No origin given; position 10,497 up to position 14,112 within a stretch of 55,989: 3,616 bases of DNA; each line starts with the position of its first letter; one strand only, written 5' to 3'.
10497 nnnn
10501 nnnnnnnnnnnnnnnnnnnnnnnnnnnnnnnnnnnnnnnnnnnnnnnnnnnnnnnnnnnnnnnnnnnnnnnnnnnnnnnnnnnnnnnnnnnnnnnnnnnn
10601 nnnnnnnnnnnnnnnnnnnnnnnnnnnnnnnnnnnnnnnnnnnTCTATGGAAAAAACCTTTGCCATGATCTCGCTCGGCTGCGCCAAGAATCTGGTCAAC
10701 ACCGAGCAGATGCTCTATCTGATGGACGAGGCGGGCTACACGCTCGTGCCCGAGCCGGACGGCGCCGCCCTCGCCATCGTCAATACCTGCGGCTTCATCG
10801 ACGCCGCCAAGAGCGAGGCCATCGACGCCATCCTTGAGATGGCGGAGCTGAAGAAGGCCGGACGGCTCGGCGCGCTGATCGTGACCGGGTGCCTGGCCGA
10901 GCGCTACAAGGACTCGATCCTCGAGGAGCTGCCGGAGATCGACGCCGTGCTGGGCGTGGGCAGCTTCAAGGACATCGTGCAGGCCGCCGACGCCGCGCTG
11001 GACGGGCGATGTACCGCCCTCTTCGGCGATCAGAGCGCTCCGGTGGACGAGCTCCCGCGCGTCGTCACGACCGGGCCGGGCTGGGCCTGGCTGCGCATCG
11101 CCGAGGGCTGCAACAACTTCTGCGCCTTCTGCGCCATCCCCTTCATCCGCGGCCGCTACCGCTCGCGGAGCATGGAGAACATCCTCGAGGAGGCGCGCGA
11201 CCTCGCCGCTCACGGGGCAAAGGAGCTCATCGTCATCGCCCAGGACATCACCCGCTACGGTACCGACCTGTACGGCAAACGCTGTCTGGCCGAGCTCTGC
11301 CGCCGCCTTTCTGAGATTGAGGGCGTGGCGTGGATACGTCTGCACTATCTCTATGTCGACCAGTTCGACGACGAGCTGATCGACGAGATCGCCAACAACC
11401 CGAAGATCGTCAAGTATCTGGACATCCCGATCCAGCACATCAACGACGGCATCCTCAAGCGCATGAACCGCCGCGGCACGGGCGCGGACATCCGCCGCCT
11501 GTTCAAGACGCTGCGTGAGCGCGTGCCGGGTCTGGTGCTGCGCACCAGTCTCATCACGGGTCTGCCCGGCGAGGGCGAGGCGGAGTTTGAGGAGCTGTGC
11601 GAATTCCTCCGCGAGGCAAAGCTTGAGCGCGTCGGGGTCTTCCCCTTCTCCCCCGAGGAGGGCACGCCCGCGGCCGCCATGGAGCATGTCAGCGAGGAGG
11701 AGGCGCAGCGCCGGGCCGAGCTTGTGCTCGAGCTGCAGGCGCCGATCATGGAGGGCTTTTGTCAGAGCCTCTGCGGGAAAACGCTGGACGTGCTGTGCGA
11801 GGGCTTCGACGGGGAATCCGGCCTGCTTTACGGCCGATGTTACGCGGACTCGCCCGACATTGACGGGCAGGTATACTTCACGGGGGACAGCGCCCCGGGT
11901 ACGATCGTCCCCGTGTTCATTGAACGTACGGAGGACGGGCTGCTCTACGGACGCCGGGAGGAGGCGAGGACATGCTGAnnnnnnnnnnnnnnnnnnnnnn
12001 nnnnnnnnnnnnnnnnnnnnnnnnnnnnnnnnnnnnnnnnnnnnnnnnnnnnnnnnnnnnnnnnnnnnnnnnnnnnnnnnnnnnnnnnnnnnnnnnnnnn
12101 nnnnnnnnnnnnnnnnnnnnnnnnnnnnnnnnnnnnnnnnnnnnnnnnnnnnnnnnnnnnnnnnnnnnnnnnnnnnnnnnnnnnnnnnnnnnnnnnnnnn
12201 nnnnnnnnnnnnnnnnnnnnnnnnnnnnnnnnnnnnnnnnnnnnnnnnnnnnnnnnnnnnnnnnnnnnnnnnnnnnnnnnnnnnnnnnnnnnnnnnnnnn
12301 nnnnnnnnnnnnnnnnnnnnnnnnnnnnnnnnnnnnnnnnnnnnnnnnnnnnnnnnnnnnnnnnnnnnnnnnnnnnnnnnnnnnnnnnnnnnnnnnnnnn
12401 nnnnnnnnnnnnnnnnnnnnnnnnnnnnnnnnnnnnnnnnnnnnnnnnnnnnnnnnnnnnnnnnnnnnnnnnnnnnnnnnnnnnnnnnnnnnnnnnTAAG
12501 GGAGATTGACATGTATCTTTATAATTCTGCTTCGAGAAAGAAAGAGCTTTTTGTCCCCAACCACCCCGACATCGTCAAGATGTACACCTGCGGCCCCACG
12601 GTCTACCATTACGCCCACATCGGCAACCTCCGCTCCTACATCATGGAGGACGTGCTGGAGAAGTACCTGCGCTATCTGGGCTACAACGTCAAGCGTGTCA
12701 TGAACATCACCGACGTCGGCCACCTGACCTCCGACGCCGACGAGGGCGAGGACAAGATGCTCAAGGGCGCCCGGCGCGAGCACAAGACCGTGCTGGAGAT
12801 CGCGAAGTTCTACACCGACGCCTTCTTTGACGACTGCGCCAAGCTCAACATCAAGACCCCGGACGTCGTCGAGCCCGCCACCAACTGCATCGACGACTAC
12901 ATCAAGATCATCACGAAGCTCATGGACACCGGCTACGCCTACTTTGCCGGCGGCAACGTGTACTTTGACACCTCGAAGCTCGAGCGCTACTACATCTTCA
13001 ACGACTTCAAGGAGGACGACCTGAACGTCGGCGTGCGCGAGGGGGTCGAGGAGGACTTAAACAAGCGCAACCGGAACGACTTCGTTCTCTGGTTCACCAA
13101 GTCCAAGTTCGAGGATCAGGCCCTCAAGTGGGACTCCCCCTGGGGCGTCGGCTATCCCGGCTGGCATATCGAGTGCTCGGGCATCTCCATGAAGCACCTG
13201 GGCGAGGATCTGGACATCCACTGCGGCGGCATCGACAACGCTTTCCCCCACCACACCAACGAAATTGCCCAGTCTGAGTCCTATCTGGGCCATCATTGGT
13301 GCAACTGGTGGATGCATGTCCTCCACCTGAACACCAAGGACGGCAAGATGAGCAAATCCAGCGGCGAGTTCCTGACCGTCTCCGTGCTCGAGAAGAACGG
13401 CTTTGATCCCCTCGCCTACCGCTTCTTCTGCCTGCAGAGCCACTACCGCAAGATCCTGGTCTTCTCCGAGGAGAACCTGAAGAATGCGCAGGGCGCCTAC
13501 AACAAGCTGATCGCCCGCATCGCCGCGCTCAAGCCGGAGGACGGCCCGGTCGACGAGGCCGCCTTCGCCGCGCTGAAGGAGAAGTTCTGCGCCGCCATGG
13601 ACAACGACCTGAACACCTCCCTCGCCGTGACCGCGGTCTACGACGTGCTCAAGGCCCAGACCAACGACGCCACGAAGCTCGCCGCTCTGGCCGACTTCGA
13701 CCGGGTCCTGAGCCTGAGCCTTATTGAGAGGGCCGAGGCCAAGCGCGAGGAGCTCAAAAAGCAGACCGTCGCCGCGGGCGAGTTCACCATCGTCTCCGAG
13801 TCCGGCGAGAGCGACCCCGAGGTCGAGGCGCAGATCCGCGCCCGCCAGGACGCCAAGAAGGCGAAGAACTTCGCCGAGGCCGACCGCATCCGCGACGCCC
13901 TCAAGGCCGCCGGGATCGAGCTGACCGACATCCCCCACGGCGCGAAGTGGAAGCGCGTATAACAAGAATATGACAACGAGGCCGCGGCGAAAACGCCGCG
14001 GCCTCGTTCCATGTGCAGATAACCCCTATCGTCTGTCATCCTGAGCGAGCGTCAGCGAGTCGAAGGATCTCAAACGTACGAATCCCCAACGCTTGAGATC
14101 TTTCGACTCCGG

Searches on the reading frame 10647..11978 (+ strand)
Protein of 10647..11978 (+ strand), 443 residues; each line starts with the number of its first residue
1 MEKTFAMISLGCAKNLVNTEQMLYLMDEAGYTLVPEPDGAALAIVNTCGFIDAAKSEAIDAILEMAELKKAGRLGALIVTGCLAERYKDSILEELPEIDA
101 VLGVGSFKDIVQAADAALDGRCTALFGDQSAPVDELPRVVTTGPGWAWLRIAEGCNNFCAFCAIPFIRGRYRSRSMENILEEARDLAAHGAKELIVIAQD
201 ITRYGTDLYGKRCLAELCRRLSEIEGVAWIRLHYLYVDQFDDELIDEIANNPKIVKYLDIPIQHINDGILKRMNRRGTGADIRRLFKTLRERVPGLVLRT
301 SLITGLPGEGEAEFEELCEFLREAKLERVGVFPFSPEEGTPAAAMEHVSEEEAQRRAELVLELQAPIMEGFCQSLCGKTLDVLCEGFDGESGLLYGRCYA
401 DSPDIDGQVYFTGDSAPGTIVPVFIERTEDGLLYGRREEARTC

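Call 85: search_protein_families(library=pfam, proteins=[window:10647-11978:+], max_evalue=0.00001)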
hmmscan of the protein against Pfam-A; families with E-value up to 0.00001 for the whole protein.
window:10647-11978:+ (443 aa): 3 families
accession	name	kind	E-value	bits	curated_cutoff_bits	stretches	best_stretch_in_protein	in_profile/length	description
PF04055.27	Radical_SAM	-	6.8e-26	91.8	29.5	1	151-321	3-166/166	Radical SAM superfamily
PF00919.26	UPF0004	-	4.3e-24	84.8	27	1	5-103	2-98/98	Uncharacterized protein family UPF0004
PF18693.7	TRAM_2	-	2.4e-13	50.5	27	1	377-436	2-61/63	TRAM domain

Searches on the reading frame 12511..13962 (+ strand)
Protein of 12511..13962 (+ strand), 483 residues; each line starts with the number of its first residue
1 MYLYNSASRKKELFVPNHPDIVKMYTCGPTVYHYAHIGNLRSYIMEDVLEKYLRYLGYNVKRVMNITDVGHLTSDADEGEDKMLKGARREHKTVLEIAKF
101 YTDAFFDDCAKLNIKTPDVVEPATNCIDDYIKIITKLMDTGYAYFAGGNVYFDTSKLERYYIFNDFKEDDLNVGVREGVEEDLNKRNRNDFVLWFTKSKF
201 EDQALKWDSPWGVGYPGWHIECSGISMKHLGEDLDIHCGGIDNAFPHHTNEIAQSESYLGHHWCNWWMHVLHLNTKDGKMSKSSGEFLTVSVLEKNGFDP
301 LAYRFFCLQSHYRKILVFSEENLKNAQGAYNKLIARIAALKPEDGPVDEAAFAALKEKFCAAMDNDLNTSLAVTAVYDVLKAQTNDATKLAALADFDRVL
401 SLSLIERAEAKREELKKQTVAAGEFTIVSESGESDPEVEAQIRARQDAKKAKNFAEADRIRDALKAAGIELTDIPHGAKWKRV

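Call 44: search_protein_families(library=pfam, proteins=[window:12511-13962:+])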
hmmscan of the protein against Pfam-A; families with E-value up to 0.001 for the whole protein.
window:12511-13962:+ (483 aa): 5 families
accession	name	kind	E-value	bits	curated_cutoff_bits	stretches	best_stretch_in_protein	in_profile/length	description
PF01406.26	tRNA-synt_1e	-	1.2e-92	311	27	1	14-327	2-300/301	tRNA synthetases class I (C) catalytic domain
PF09334.17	tRNA-synt_1g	-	9.2e-07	28.4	20.1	0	34-121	13-90/391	tRNA synthetases class I (M)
PF23493.1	CysS_C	-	1.6e-05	25.4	23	1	434-469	4-39/51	Cysteinyl-tRNA ligase anticodon binding domain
PF09190.17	DALR_2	-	2.5e-05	25.2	22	1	358-382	1-25/57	DALR domain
PF00750.26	tRNA-synt_1d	-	0.00064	19.2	23.3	0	21-71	22-71/349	tRNA synthetases class I (R), catalytic domain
